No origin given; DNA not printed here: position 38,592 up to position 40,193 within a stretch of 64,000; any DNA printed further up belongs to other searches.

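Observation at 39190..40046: carB reads straight through into a complete diaminopimelate epimerase (DapF) domain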

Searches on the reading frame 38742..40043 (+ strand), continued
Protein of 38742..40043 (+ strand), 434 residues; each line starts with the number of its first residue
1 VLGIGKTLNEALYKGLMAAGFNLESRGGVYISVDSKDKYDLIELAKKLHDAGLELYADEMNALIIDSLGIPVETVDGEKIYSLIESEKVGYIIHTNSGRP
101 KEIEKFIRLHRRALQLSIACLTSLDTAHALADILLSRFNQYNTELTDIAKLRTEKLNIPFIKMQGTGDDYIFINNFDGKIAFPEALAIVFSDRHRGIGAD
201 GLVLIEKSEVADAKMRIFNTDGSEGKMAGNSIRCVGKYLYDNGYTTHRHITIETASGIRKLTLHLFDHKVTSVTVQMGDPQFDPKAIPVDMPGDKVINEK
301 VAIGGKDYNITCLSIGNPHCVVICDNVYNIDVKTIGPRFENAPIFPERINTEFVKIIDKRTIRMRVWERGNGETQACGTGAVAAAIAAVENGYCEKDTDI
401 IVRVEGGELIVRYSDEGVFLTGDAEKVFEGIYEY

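Call 67: find_homologous_proteins(query=L039:8001-9320:+, max_evalue=1e-50)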
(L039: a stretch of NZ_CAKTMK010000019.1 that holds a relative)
Query L039:8001-9320:+ (440 aa): 7905 proteins with E <= 1e-50 among 8000 candidates; the best 120 are listed.
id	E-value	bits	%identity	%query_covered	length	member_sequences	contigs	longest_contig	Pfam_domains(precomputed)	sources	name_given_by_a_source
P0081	1.8e-236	803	79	100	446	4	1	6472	PF02142.28,PF01678.25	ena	-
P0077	5.4e-236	801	79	100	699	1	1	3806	PF02142.28,PF15632.12,PF02786.23,PF01678.25,PF02655.20,PF01071.25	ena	-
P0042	1.5e-234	797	79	100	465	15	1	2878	PF02142.28,PF01678.25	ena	-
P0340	3.8e-233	792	78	100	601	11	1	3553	PF02142.28,PF02786.23,PF01678.25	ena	-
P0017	5.4e-233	791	78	100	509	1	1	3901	PF02142.28,PF01678.25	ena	-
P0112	1.0e-232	791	79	99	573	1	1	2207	PF02142.28,PF01678.25,PF05853.19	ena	-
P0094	1.1e-232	790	79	100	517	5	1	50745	PF02142.28,PF01678.25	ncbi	-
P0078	1.6e-230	783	78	98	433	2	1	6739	PF02142.28,PF01678.25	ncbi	-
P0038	8.8e-230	781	77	100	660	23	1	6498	PF02142.28,PF15632.12,PF02786.23,PF01678.25,PF02655.20,PF07478.19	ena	-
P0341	1.7e-229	780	77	100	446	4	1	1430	PF02142.28,PF01678.25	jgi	jgi:carbamoyl-phosphate synthase large subunit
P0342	4.1e-228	775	77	100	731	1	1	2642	PF25596.2,PF02142.28,PF15632.12,PF02786.23,PF01678.25,PF02655.20,PF01071.25,PF07478.19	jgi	-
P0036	4.3e-228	775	77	100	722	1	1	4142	PF02142.28,PF15632.12,PF02786.23,PF01678.25,PF02655.20,PF01071.25,PF07478.19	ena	-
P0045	5.0e-228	775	77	100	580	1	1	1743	PF02142.28,PF02786.23,PF01678.25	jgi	-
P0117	1.2e-227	774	76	100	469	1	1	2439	PF02142.28,PF01678.25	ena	-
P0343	5.6e-227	772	77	100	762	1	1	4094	PF25596.2,PF02142.28,PF15632.12,PF02786.23,PF01678.25,PF02655.20,PF01071.25,PF07478.19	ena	-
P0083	1.1e-226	771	77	100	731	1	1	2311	PF25596.2,PF02142.28,PF15632.12,PF02786.23,PF01678.25,PF02655.20,PF01071.25,PF07478.19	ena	-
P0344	1.9e-226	770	77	100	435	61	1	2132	PF02142.28,PF01678.25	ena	-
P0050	2.2e-226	770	76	100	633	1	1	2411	PF02142.28,PF15632.12,PF02786.23,PF01678.25,PF02655.20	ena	-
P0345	2.6e-226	769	76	100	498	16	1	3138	PF02142.28,PF01678.25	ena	-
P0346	8.3e-226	768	75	100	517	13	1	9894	PF02142.28,PF01678.25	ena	-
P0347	9.4e-226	768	75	100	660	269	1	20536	PF02142.28,PF15632.12,PF02786.23,PF01678.25,PF02655.20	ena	-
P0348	4.4e-224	762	75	100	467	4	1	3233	PF02142.28,PF01678.25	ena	-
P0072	1.1e-223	761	75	100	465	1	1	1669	PF02142.28,PF01678.25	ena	-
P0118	1.2e-218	744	73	100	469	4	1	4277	PF02142.28,PF01678.25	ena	-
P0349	3.1e-217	740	75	99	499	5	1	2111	PF02142.28,PF01678.25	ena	-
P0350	1.1e-215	734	72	100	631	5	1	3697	PF02142.28,PF15632.12,PF02786.23,PF01678.25,PF02655.20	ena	-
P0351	1.4e-215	734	72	100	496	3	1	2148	PF02142.28,PF01678.25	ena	-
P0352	6.6e-215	732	72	100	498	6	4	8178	PF02142.28,PF01678.25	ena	-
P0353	2.0e-214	730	72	100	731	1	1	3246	PF25596.2,PF02142.28,PF15632.12,PF02786.23,PF01678.25,PF02655.20,PF01071.25,PF07478.19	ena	-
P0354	2.0e-214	730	72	100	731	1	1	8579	PF25596.2,PF02142.28,PF15632.12,PF02786.23,PF01678.25,PF02655.20,PF01071.25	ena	-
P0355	6.5e-214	729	72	100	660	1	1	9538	PF02142.28,PF15632.12,PF02786.23,PF01678.25,PF02655.20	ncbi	-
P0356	1.9e-213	727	72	100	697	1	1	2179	PF02142.28,PF15632.12,PF02786.23,PF01678.25,PF02655.20,PF01071.25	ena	-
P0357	1.8e-212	724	72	100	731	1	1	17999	PF25596.2,PF02142.28,PF15632.12,PF02786.23,PF01678.25,PF02655.20,PF01071.25,PF07478.19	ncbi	-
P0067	8.0e-212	722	71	100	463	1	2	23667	PF02142.28,PF01678.25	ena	-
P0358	1.5e-210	718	72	100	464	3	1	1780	PF02142.28,PF01678.25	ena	-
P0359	8.3e-210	715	71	100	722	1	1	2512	PF02142.28,PF15632.12,PF02786.23,PF01678.25,PF02655.20,PF01071.25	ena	-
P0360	1.6e-209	714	71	100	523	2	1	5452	PF02142.28,PF01678.25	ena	-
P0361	1.7e-209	714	72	100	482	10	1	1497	PF02142.28,PF01678.25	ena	-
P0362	4.7e-204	696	70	100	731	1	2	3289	PF25596.2,PF02142.28,PF15632.12,PF02786.23,PF01678.25,PF02655.20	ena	-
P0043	1.1e-200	685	68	100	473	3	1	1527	PF02142.28,PF01678.25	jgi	jgi:carbamoyl-phosphate synthase large subunit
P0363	7.1e-200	682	80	83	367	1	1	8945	PF01678.25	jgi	jgi:carbamoyl-phosphate synthase large subunit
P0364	1.0e-197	675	78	86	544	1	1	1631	PF02142.28,PF15632.12,PF02786.23,PF01678.25,PF02655.20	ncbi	ncbi:MAG: diaminopimelate epimerase, partial [Oscillibacter sp.]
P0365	5.3e-197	673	71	93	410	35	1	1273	PF02142.28,PF01678.25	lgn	-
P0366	1.6e-193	661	78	83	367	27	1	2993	PF01678.25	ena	-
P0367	3.0e-193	661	74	88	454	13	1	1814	PF02142.28,PF01678.25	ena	-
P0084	4.0e-192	657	64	100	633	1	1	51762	PF02142.28,PF15632.12,PF02786.23,PF01678.25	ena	-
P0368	3.7e-188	644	76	83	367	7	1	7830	PF01678.25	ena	-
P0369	1.0e-186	639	77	83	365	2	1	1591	PF01678.25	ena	-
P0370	8.8e-184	629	76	81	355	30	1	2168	PF01678.25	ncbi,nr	ncbi:MAG: diaminopimelate epimerase, partial [Oscillospiraceae bacterium]|nr:diaminopimelate epimera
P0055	3.0e-183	628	62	100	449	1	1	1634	PF02142.28,PF01678.25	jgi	jgi:carbamoyl-phosphate synthase large subunit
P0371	1.0e-182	626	73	84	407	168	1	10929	PF01678.25,PF04023.21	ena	-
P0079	3.1e-182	624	62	100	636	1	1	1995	PF02142.28,PF15632.12,PF02786.23,PF01678.25,PF02655.20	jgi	jgi:carbamoyl-phosphate synthase large subunit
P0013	1.4e-180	619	63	100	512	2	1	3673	PF02142.28,PF01678.25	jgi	-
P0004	1.7e-179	615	60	100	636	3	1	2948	PF02142.28,PF15632.12,PF02786.23,PF01678.25,PF02655.20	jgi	jgi:carbamoyl-phosphate synthase large subunit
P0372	2.1e-176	605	62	100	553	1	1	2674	PF02142.28,PF15632.12,PF02786.23,PF01678.25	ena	-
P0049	4.1e-176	604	61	100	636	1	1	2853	PF02142.28,PF15632.12,PF02786.23,PF01678.25,PF02655.20,PF07478.19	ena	-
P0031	2.7e-174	598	59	100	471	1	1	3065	PF02142.28,PF01678.25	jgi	jgi:carbamoyl-phosphate synthase large subunit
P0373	5.7e-174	597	75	78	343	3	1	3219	PF01678.25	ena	-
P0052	2.6e-173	595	59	100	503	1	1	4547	PF02142.28,PF01678.25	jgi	-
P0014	8.5e-173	593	60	100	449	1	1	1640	PF02142.28,PF01678.25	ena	-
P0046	9.3e-173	593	60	100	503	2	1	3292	PF02142.28,PF01678.25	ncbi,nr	ncbi:MAG: diaminopimelate epimerase, partial [Clostridia bacterium]|nr:diaminopimelate epimerase [Cl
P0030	3.6e-172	591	59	100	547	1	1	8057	PF02142.28,PF02786.23,PF01678.25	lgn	-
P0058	5.5e-172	590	59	100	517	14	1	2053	PF02142.28,PF01678.25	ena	-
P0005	7.2e-172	590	59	100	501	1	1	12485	PF02142.28,PF01678.25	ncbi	-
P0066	8.8e-172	590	59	100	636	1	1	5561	PF02142.28,PF15632.12,PF02786.23,PF01678.25,PF02655.20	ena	-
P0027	1.6e-171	589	59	100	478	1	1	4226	PF02142.28,PF01678.25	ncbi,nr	ncbi:MAG: diaminopimelate epimerase, partial [Eubacterium sp.]|nr:diaminopimelate epimerase [Eubacte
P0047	2.7e-171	588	59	100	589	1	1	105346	PF02142.28,PF15632.12,PF02786.23,PF01678.25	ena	-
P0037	1.4e-170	586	58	100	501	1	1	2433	PF02142.28,PF01678.25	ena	-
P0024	2.9e-170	585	58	100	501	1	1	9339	PF02142.28,PF01678.25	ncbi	-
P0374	3.1e-169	581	56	100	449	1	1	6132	PF02142.28,PF01678.25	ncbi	-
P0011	7.0e-169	580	59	100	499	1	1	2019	PF02142.28,PF01678.25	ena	-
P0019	5.0e-168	577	57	100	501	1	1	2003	PF02142.28,PF01678.25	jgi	jgi:carbamoyl-phosphate synthase large subunit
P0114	7.4e-168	577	58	100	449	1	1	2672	PF02142.28,PF01678.25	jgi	-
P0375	2.6e-167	575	59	100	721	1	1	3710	PF02142.28,PF15632.12,PF02786.23,PF01678.25,PF02655.20,PF07478.19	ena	-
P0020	5.3e-167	574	58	100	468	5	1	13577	PF02142.28,PF01678.25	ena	-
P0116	9.9e-167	573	57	100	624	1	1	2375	PF02142.28,PF15632.12,PF02786.23,PF01678.25,PF02655.20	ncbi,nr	ncbi:MAG: diaminopimelate epimerase, partial [Oscillospiraceae bacterium]|nr:diaminopimelate epimera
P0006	1.3e-166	573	58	100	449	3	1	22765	PF02142.28,PF01678.25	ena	-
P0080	2.7e-166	572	58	100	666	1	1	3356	PF02142.28,PF15632.12,PF02786.23,PF01678.25,PF02655.20,PF07478.19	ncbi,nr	ncbi:MAG: diaminopimelate epimerase, partial [Clostridia bacterium]|nr:diaminopimelate epimerase [Cl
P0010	3.4e-166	571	57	100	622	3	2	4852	PF02142.28,PF15632.12,PF02786.23,PF01678.25,PF00908.24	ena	-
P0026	6.8e-166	570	57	100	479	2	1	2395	PF02142.28,PF01678.25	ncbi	ncbi:MAG: diaminopimelate epimerase, partial [Eubacterium sp.]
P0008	9.2e-166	570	57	100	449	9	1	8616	PF02142.28,PF01678.25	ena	-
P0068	1.3e-165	569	57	100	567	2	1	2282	PF02142.28,PF02786.23,PF01678.25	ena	-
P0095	1.6e-165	569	58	100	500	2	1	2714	PF02142.28,PF01678.25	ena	-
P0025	1.6e-165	569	57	100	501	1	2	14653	PF02142.28,PF01678.25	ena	-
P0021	2.0e-165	569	56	100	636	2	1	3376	PF02142.28,PF15632.12,PF02786.23,PF01678.25,PF02655.20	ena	-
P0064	4.5e-165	568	62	91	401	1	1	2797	PF02142.28,PF01678.25,PF05544.17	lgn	-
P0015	5.4e-165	567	57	100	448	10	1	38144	PF02142.28,PF01678.25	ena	-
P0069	8.8e-165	567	55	100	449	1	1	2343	PF02142.28,PF01678.25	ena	-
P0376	8.9e-165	567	57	100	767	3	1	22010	PF25596.2,PF02142.28,PF15632.12,PF02786.23,PF02222.28,PF01678.25,PF02655.20,PF07478.19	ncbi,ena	-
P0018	9.0e-165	567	58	100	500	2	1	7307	PF02142.28,PF01678.25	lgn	-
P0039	2.6e-164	565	54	100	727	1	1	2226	PF25596.2,PF02142.28,PF15632.12,PF02786.23,PF02222.28,PF01678.25,PF02655.20,PF01071.25,PF07478.19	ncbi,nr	ncbi:MAG: diaminopimelate epimerase, partial [Clostridia bacterium]|nr:diaminopimelate epimerase [Cl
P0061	2.8e-164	565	56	99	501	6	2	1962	PF02142.28,PF01678.25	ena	-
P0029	3.3e-164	565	56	100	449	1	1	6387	PF02142.28,PF01678.25,PF05544.17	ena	-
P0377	4.9e-164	564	55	100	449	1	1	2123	PF02142.28,PF01678.25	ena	-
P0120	7.0e-164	564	55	100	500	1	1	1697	PF02142.28,PF01678.25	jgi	-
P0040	1.4e-163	563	56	100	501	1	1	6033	PF02142.28,PF01678.25,PF05544.17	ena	-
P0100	1.9e-163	562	55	100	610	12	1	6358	PF02142.28,PF15632.12,PF02786.23,PF01678.25,PF02655.20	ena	-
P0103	2.3e-163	562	55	100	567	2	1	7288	PF02142.28,PF02786.23,PF01678.25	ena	-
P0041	2.4e-163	562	56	100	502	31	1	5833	PF02142.28,PF01678.25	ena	-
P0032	4.7e-163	561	55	100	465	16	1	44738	PF02142.28,PF01678.25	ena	-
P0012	5.7e-163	561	55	100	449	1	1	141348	PF02142.28,PF01678.25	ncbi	-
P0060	7.8e-163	560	56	100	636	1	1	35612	PF02142.28,PF15632.12,PF02786.23,PF01678.25,PF02655.20,PF07478.19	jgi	-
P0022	8.4e-163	560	57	100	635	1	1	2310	PF02142.28,PF15632.12,PF02786.23,PF01678.25,PF02655.20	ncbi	-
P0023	1.3e-162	560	56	100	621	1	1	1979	PF02142.28,PF15632.12,PF02786.23,PF01678.25,PF02655.20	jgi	jgi:carbamoyl-phosphate synthase large subunit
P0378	1.3e-162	560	56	100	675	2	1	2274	PF02142.28,PF15632.12,PF02786.23,PF02222.28,PF01678.25,PF02655.20,PF07478.19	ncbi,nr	ncbi:MAG: diaminopimelate epimerase, partial [Oscillospiraceae bacterium]|nr:diaminopimelate epimera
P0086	2.4e-162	559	56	100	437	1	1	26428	PF02142.28,PF01678.25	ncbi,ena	-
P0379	4.2e-162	558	56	100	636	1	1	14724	PF02142.28,PF15632.12,PF02786.23,PF01678.25,PF02655.20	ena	-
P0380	1.5e-161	556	55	100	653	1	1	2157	PF02142.28,PF15632.12,PF02786.23,PF01678.25,PF02655.20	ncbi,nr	ncbi:MAG: diaminopimelate epimerase, partial [Oscillospiraceae bacterium]|nr:diaminopimelate epimera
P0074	2.0e-161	556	57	100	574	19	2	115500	PF02142.28,PF15632.12,PF02786.23,PF01678.25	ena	-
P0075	2.0e-161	556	57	100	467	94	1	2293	PF02142.28,PF01678.25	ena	-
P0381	2.3e-161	555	56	100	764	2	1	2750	PF25596.2,PF02142.28,PF15632.12,PF02786.23,PF02222.28,PF01678.25,PF02655.20,PF01071.25,PF07478.19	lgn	-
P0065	3.6e-161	555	57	100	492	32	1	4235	PF02142.28,PF01678.25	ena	-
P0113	3.9e-161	555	55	100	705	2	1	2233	PF02142.28,PF15632.12,PF02786.23,PF01678.25,PF02655.20,PF07478.19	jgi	jgi:carbamoyl-phosphate synthase large subunit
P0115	4.4e-161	555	56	100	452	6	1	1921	PF02142.28,PF01678.25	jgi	jgi:carbamoyl-phosphate synthase large subunit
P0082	6.7e-161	554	58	100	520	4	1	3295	PF02142.28,PF01678.25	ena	-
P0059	9.2e-161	553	56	100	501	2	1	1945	PF02142.28,PF01678.25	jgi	-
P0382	9.9e-161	553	54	100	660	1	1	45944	PF02142.28,PF15632.12,PF02786.23,PF01678.25,PF02655.20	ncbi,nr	ncbi:MAG: diaminopimelate epimerase, partial [Clostridia bacterium]|nr:diaminopimelate epimerase [Cl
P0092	1.2e-160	553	56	100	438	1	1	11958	PF02142.28,PF01678.25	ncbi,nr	ncbi:MAG: diaminopimelate epimerase, partial [Oscillospiraceae bacterium]|nr:diaminopimelate epimera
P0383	1.2e-160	553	56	100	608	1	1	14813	PF02142.28,PF15632.12,PF02786.23,PF01678.25,PF02655.20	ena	-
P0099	1.3e-160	553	56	100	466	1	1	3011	PF02142.28,PF01678.25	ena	-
